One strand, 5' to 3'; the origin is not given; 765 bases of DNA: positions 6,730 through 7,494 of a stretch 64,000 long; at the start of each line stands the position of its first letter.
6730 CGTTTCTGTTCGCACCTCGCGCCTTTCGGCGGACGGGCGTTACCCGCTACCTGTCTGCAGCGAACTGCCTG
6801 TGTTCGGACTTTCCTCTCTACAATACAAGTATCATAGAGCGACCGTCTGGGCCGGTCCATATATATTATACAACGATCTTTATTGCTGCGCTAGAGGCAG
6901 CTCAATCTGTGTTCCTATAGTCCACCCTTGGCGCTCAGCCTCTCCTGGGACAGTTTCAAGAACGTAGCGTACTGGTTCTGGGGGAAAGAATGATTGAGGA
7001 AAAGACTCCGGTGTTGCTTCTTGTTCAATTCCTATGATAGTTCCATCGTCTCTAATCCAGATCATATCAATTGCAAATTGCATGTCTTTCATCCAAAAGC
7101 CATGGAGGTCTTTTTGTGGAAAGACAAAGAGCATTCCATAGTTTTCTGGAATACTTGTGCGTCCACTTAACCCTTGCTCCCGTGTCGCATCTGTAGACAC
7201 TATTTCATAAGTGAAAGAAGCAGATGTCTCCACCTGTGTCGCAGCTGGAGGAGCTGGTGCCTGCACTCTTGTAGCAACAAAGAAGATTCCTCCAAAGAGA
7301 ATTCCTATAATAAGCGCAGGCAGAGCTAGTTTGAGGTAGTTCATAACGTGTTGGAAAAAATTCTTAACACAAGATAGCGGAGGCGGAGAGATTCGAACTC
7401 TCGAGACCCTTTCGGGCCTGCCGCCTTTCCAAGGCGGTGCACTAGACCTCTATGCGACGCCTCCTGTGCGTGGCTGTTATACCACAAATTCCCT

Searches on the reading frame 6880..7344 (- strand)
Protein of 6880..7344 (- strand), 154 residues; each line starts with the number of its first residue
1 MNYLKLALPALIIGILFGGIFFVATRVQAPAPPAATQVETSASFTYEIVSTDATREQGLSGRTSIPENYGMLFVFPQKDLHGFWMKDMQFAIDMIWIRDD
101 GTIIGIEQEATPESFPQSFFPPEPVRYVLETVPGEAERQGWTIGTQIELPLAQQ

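Call 57: search_protein_families(library=pfam, proteins=[window:6880-7344:-], max_evalue=0.001)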
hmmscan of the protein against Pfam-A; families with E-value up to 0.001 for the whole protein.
window:6880-7344:- (154 aa): 1 family
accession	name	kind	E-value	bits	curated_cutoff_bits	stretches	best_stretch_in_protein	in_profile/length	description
PF02643.20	DUF192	-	1.5e-28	99.2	27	1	45-148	2-95/96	Uncharacterized ACR, COG1430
